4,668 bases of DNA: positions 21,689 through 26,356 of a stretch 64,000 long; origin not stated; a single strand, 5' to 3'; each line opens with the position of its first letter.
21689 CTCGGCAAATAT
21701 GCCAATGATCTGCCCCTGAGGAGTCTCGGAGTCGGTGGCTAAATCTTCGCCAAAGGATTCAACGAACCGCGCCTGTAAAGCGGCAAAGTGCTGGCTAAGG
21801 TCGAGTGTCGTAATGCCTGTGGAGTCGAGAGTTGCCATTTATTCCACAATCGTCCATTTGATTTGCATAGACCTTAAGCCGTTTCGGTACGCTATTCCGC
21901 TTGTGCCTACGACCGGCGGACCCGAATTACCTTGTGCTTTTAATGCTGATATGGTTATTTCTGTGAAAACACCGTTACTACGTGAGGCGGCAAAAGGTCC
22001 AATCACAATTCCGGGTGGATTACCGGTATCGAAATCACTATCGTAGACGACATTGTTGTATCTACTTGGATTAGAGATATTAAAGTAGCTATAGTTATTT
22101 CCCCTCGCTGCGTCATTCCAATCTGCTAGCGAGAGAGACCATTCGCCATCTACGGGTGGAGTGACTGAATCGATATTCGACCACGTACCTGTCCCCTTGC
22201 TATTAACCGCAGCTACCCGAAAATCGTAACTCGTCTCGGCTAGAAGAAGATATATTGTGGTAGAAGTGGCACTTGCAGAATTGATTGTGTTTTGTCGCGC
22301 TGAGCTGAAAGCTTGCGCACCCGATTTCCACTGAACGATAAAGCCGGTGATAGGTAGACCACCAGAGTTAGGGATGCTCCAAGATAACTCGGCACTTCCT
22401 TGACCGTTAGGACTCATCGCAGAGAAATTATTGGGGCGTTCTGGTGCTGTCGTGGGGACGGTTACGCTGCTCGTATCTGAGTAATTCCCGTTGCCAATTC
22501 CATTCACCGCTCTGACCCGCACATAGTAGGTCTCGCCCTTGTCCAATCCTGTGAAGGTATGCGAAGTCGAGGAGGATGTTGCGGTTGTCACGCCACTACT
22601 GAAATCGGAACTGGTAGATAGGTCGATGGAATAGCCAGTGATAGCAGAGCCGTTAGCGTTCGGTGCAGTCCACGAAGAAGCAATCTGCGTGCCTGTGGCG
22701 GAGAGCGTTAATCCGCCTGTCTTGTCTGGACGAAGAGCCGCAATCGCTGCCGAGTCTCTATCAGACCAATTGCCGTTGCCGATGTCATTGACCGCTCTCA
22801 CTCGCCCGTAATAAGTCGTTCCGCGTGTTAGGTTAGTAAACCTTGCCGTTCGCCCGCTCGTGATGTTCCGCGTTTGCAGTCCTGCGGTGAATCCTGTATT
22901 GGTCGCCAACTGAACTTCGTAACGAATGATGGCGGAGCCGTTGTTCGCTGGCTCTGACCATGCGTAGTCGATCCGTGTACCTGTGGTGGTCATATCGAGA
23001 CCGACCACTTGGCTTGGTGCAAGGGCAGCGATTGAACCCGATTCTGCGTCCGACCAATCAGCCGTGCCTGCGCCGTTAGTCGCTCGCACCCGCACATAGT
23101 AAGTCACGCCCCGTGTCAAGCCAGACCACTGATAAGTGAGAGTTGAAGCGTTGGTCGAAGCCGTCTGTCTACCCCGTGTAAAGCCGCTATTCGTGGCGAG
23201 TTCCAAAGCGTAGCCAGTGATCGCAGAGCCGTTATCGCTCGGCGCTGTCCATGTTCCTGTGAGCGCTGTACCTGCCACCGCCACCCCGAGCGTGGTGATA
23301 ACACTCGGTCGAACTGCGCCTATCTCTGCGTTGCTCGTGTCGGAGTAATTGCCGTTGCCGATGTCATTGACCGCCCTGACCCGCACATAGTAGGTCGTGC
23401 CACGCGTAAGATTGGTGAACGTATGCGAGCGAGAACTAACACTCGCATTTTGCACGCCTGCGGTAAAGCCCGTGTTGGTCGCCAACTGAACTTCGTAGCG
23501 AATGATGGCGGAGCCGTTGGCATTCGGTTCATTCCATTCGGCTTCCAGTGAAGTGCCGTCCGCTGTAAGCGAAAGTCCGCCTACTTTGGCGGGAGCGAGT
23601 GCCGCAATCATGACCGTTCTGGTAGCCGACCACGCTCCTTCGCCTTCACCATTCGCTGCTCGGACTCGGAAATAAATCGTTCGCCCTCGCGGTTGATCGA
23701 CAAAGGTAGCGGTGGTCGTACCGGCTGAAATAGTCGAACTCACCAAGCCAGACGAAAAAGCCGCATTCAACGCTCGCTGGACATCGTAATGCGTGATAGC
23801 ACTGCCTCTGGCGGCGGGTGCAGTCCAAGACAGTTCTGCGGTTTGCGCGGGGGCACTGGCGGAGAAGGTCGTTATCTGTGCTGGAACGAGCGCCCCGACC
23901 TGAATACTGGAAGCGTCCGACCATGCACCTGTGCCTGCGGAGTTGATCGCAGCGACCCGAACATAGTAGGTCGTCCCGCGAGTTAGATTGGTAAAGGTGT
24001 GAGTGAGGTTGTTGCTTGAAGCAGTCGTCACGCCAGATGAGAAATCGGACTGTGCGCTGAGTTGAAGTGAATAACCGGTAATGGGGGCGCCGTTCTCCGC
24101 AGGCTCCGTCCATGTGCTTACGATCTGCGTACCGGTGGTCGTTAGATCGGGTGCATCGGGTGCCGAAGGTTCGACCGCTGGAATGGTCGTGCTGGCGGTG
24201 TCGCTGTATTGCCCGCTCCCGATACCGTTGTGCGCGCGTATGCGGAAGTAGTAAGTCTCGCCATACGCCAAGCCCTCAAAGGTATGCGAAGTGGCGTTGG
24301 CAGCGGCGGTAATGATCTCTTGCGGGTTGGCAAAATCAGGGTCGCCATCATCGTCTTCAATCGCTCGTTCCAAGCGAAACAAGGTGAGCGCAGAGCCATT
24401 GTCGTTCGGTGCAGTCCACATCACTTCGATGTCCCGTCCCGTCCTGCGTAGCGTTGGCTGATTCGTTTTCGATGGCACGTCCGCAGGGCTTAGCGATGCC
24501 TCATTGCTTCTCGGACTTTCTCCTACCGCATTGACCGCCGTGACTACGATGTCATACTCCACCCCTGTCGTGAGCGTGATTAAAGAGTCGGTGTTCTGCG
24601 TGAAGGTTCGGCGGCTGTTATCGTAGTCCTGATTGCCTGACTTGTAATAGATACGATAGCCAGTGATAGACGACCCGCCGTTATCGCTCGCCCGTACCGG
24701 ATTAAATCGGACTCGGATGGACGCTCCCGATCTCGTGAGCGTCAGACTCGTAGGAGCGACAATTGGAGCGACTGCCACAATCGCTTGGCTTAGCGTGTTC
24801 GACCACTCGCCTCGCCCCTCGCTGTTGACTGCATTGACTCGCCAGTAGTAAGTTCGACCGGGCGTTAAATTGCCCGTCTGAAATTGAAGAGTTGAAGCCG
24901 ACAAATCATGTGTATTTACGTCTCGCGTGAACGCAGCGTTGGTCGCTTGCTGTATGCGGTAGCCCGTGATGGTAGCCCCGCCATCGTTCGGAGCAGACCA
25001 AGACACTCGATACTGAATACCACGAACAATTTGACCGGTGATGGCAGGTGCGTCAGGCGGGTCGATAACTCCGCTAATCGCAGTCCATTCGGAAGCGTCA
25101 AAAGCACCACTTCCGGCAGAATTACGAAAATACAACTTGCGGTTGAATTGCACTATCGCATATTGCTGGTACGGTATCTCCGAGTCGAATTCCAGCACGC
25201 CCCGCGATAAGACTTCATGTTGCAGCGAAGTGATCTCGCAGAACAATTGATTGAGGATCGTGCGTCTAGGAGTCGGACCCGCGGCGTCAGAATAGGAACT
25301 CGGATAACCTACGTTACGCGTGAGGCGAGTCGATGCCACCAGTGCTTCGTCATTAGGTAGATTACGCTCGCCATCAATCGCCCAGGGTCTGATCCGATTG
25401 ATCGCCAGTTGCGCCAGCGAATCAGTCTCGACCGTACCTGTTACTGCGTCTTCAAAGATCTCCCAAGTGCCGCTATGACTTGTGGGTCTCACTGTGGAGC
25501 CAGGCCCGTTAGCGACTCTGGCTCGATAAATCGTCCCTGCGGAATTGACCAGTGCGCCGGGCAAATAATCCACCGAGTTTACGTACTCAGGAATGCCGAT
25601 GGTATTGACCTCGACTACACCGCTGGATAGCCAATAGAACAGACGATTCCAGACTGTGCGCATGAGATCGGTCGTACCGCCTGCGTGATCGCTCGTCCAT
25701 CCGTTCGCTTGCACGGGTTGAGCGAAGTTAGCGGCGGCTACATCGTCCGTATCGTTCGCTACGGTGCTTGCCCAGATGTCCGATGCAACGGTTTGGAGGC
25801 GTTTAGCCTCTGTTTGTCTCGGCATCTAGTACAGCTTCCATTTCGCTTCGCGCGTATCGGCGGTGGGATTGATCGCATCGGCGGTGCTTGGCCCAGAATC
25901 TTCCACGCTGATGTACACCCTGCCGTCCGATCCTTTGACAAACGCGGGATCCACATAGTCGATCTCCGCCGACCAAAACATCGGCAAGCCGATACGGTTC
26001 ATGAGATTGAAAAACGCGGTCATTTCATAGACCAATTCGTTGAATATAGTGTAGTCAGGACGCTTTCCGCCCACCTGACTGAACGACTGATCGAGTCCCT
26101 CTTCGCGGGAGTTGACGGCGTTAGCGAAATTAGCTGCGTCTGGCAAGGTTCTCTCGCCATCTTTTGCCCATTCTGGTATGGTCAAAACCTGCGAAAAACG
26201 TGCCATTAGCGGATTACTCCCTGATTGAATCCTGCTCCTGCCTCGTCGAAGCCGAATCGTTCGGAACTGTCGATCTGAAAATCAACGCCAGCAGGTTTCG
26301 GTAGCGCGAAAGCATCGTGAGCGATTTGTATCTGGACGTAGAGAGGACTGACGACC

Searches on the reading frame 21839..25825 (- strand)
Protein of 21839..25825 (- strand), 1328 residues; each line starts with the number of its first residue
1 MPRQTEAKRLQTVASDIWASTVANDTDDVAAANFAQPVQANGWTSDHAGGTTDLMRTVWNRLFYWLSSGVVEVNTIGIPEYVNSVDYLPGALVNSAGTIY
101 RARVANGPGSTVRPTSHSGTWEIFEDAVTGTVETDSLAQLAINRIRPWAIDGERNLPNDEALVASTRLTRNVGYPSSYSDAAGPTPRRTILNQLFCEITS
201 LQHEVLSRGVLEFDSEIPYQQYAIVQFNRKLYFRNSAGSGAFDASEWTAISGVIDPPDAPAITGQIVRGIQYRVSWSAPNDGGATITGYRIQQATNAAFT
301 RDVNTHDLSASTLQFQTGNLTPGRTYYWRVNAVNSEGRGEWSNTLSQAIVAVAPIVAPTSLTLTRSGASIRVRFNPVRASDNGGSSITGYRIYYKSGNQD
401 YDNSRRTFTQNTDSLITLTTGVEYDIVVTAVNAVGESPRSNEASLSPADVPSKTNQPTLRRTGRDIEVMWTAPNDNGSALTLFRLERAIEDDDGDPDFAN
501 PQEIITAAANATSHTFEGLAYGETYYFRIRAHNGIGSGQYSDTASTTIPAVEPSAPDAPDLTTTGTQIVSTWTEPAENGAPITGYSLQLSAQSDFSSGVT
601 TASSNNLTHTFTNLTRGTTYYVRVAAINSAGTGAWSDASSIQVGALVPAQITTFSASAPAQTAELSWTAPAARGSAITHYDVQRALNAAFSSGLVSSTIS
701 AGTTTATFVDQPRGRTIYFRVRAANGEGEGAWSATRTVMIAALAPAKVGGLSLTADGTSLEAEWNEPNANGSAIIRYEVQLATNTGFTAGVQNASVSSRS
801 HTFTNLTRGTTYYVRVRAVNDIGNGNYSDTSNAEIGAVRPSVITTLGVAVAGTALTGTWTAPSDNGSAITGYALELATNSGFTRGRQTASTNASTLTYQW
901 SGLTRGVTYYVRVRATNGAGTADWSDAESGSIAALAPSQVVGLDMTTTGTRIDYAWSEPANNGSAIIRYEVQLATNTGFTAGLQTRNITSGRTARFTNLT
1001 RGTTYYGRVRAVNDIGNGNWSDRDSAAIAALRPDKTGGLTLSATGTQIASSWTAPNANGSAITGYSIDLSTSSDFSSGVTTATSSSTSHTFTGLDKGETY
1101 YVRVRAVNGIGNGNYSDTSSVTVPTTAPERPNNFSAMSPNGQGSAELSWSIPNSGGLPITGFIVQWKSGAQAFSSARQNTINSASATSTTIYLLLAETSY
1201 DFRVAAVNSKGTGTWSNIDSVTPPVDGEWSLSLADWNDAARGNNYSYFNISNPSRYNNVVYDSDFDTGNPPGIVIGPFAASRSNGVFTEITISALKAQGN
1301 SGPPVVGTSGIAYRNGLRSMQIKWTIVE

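Call 9: search_protein_families(library=phrogs, proteins=[window:21839-25825:-], max_evalue=0.001)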
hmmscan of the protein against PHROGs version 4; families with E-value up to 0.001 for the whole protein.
window:21839-25825:- (1328 aa): 6 families
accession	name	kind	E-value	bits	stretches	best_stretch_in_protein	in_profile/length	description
phrog_6977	-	tail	5.5e-116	387.9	10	235-353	128-246/284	minor tail protein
phrog_23968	-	tail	1.3e-78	266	8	744-928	135-321/689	minor tail protein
phrog_31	-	tail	3.9e-47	161.8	6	648-824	870-1050/1565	central tail fiber J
phrog_18315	-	unknown function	1.4e-08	34.1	0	687-837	51-202/918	-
phrog_4971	-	tail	9.2e-07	29.5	0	758-831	206-275/283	major tail protein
phrog_10304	-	head and packaging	3.3e-05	24.4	0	308-388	24-106/213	virion structural protein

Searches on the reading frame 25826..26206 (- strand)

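Call 9: search_protein_families(library=phrogs, proteins=[window:25826-26206:-], max_evalue=0.001)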
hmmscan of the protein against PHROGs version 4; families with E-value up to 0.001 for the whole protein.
window:25826-26206:- (126 aa): 1 family
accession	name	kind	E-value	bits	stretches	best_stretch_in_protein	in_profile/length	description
phrog_8625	-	unknown function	9.7e-07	29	1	78-124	44-90/355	-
